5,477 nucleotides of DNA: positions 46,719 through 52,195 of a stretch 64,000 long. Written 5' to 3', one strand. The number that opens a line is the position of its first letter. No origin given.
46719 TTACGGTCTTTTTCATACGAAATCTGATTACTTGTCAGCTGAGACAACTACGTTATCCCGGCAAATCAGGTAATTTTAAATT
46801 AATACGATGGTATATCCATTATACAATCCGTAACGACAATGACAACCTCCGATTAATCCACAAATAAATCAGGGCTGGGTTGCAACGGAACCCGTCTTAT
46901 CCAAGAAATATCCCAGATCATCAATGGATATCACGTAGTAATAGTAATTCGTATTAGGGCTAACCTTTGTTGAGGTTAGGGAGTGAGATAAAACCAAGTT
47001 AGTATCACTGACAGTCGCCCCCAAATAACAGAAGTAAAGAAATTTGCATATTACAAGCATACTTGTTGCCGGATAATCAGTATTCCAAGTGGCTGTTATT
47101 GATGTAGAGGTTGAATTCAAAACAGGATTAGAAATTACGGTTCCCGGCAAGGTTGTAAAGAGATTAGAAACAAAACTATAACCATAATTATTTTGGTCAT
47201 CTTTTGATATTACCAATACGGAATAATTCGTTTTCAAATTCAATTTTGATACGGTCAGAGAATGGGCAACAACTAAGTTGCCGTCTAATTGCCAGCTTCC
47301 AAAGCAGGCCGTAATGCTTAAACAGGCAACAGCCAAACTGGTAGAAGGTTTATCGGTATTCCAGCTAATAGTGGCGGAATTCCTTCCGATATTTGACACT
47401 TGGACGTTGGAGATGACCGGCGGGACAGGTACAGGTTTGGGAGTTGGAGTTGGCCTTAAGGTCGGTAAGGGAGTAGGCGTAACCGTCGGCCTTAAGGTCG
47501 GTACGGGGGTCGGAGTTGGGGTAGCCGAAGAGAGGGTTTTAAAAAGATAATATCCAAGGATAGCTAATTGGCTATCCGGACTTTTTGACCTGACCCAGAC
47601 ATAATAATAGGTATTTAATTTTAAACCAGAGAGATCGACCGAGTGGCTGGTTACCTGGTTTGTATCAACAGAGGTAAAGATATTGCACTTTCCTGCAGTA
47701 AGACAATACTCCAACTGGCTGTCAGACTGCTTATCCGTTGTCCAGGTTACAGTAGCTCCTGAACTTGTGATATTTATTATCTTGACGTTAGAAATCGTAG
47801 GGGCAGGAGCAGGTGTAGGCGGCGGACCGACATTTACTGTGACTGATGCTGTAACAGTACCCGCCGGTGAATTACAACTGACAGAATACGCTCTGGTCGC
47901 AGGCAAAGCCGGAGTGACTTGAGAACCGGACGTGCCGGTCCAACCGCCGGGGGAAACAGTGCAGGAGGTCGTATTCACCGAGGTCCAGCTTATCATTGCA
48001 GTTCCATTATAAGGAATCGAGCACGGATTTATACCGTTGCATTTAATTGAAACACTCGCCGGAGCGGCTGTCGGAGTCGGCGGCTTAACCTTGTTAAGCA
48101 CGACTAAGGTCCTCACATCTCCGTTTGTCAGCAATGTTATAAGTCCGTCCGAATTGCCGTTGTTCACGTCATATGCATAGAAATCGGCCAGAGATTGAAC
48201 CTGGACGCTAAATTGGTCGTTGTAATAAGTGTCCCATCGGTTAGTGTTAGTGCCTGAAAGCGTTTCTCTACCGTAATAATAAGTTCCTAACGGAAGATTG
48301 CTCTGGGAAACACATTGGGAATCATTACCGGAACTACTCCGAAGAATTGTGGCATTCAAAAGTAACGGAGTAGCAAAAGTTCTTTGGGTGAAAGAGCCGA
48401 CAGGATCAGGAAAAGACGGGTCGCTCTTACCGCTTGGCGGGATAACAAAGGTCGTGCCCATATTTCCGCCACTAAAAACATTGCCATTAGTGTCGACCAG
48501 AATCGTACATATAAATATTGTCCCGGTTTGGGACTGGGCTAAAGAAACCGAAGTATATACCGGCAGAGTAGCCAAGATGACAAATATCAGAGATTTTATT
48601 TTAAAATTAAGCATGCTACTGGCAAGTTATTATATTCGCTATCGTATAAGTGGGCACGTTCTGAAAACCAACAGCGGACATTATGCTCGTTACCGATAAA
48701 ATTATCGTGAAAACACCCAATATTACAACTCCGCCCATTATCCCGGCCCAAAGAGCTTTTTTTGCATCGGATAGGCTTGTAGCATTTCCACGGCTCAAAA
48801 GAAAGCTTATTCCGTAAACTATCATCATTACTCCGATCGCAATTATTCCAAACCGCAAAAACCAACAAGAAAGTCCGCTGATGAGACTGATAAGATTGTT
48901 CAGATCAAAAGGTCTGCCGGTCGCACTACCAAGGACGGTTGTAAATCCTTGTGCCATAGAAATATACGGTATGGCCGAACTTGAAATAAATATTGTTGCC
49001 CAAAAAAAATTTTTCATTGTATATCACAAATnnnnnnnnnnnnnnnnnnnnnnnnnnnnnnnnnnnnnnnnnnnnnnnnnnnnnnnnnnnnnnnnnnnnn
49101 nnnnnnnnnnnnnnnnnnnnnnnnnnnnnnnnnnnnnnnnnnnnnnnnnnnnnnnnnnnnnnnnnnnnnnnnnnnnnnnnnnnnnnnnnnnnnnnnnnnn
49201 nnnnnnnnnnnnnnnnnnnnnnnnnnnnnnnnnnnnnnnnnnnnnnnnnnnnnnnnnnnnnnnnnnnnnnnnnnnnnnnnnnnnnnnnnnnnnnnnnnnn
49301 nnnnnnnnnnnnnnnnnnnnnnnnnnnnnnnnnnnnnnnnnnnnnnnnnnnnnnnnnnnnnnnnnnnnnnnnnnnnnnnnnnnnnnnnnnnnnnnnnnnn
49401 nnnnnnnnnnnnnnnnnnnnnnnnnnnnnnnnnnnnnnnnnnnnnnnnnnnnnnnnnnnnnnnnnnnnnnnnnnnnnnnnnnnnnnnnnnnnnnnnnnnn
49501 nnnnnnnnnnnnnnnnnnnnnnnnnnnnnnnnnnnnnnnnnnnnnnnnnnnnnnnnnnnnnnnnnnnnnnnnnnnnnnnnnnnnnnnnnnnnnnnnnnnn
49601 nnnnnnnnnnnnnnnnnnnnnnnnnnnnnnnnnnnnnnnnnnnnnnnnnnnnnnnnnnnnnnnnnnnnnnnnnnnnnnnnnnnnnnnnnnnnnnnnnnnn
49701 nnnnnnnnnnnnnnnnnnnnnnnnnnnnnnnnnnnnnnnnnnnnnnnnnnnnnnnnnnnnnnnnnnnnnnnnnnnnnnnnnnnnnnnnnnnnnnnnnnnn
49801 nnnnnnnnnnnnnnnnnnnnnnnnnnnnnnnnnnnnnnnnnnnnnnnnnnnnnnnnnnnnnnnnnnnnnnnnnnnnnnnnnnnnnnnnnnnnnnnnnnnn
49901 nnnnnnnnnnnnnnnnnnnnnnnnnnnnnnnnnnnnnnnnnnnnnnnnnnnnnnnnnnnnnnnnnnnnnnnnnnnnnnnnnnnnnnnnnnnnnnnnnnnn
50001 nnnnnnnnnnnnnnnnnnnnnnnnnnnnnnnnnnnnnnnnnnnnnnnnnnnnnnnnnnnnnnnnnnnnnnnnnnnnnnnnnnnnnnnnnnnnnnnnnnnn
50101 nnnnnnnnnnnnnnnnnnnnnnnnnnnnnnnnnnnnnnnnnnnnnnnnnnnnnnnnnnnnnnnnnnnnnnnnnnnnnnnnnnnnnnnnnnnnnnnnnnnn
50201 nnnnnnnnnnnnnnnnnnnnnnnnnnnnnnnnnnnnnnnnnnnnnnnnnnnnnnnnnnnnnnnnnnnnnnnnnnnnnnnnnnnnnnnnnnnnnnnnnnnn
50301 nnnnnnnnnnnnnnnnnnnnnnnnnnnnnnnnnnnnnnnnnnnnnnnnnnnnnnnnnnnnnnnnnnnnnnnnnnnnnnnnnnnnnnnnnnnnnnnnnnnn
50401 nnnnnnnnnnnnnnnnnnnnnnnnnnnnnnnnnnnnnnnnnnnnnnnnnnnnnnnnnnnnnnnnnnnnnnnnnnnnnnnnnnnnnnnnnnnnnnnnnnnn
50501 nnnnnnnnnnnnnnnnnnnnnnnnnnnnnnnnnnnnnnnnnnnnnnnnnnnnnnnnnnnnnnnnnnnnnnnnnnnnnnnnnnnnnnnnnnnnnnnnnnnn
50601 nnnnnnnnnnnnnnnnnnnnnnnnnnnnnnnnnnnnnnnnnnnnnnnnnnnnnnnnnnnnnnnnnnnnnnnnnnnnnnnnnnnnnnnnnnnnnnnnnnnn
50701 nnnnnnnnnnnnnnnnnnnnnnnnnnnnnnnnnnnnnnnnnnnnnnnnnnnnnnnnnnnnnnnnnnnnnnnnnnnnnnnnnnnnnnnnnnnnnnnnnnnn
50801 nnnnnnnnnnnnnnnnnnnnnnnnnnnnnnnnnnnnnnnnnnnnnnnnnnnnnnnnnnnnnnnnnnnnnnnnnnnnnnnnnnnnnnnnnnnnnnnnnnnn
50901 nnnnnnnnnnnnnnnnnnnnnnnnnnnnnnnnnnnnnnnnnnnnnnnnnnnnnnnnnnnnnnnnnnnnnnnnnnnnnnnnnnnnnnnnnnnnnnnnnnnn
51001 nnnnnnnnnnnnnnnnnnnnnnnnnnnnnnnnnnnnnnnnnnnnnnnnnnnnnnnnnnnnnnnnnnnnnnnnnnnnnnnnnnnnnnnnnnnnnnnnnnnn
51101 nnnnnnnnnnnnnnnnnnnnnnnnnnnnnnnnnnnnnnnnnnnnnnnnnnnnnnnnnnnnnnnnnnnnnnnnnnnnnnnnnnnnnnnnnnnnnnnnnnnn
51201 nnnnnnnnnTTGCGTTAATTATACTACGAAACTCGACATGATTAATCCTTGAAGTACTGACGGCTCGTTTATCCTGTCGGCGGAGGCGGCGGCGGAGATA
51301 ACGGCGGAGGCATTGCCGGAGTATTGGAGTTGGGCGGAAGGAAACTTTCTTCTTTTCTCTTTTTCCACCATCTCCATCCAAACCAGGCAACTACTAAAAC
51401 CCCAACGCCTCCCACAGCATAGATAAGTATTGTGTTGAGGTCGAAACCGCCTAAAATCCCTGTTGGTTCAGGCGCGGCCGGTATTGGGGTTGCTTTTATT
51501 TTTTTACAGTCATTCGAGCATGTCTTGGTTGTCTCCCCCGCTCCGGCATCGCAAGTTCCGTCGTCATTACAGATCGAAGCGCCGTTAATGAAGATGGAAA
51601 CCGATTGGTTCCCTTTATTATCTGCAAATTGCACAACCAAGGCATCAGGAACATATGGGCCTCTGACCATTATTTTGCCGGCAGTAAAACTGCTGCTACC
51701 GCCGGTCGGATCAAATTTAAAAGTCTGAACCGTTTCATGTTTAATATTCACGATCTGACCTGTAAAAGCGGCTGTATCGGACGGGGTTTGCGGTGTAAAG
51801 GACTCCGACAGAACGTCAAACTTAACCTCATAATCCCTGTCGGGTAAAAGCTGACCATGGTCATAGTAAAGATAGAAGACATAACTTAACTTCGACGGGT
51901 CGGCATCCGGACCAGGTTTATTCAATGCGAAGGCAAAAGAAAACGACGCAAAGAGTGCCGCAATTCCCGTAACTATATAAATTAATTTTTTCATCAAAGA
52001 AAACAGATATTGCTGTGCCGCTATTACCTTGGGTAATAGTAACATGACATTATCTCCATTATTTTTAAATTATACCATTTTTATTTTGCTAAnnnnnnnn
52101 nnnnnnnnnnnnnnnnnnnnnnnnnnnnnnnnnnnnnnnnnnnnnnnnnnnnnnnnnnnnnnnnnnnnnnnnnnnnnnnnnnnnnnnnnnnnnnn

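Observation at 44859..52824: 9 kb cluster of nine secreted TrbC/VirB2-like pilin-fold proteins with shuffled Cys-rich and PT-linker modules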

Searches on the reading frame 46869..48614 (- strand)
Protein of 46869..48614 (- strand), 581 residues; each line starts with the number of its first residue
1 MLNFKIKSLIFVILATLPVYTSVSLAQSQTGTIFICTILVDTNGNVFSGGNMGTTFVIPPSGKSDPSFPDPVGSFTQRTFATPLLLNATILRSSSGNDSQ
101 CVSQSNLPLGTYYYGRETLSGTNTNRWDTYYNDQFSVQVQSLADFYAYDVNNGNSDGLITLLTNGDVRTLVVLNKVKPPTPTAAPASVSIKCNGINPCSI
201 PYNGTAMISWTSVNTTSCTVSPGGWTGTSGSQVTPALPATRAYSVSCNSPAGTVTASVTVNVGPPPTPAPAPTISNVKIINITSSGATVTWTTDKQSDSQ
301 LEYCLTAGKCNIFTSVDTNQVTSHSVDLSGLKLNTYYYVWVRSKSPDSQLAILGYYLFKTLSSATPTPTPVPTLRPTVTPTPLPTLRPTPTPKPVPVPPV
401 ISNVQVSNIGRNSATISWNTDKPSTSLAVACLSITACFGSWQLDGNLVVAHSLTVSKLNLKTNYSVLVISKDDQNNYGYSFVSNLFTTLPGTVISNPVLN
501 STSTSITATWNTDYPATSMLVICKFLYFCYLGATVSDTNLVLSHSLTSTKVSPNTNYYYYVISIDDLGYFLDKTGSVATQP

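Call 3: search_protein_families(library=pfam, proteins=[window:46869-48614:-], max_evalue=1)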
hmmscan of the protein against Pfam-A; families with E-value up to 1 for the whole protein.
window:46869-48614:- (581 aa): 6 families
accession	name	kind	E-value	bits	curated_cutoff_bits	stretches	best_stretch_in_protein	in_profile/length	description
PF00041.27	fn3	-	3.6e-14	53.2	25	2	272-345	3-70/84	Fibronectin type III domain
PF16656.11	Pur_ac_phosph_N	-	5e-06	27.4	30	1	278-345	7-82/93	Purple acid Phosphatase, N-terminal domain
PF24489.1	Ig_J_second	-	0.029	14.9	27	0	547-569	59-83/105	Tip attachment protein J second Ig-like domain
PF15974.10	Cadherin_tail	-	0.13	13.2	22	1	221-300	30-110/134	Cadherin C-terminal cytoplasmic tail, catenin-binding region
PF13924.12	Lipocalin_5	-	0.17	12.2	25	1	404-457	41-95/142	Lipocalin-like domain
PF16893.11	fn3_2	-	0.51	11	27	1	272-341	3-71/89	Fibronectin type III domain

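Call 4: search_protein_families(library=ncbifam, proteins=[window:46869-48614:-], max_evalue=1)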
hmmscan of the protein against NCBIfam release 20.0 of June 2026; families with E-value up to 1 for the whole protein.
window:46869-48614:- (581 aa): 0 families

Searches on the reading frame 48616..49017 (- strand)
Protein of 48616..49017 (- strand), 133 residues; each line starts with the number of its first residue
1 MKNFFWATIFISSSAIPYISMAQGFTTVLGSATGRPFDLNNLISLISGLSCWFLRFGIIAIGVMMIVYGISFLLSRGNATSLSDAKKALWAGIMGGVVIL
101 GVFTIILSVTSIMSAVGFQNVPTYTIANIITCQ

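Call 3: search_protein_families(library=pfam, proteins=[window:48616-49017:-], max_evalue=1)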
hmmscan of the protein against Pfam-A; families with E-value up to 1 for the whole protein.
window:48616-49017:- (133 aa): 1 family
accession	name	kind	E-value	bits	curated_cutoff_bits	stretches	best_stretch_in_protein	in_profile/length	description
PF19779.4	DUF6264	-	0.43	11.2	31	1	55-111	121-174/183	Family of unknown function (DUF6264)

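Call 4: search_protein_families(library=ncbifam, proteins=[window:48616-49017:-], max_evalue=1)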
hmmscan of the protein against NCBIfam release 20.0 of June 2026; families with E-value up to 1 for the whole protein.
window:48616-49017:- (133 aa): 2 families
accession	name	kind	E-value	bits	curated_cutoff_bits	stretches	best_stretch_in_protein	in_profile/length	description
NF045849.1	ICE_MMCAP2_0565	equivalog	0.00012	21.7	40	1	40-113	7-80/80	Mbov_0395 family pilin-like conjugal transfer protein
NF004907.0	PRK06265.2-2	subfamily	0.021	14.4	200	1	33-123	93-181/221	cobalt transporter CbiM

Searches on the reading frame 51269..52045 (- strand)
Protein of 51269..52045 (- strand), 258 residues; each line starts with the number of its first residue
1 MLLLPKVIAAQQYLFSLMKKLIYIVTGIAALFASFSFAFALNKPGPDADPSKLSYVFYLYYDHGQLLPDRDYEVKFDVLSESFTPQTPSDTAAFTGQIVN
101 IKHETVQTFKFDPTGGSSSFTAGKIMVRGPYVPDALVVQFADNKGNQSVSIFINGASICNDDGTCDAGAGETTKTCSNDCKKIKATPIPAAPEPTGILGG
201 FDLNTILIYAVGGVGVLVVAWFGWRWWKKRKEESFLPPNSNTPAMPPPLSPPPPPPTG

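Call 3: search_protein_families(library=pfam, proteins=[window:51269-52045:-], max_evalue=1)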
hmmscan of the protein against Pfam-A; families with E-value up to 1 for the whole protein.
window:51269-52045:- (258 aa): 1 family
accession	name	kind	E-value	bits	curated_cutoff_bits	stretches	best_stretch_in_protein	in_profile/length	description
PF23933.1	DUF7269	-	0.084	13.4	29.1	1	196-246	17-66/162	Family of unknown function (DUF7269)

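Call 4: search_protein_families(library=ncbifam, proteins=[window:51269-52045:-], max_evalue=1)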
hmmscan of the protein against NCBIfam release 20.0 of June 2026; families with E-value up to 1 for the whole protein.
window:51269-52045:- (258 aa): 0 families

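Call 86: search_solved_structures(query=window:51269-52045:-, max_evalue=10)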
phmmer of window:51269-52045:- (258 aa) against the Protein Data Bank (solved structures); distinct sequences matched with E-value up to 10: 4.
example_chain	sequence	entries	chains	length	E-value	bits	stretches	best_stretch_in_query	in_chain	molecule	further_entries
8feh_D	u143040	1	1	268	0.11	15.3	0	112-168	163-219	Minor capsid protein A1 fusion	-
1uli_B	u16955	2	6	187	0.85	12.5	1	42-89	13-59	biphenyl dioxygenase small subunit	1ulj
3pgv_A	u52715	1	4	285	1.2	11.9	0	32-69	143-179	haloacid dehalogenase-like hydrolase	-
9ufb_B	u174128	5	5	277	9.4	9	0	213-244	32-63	Ubiquinol oxidase subunit 2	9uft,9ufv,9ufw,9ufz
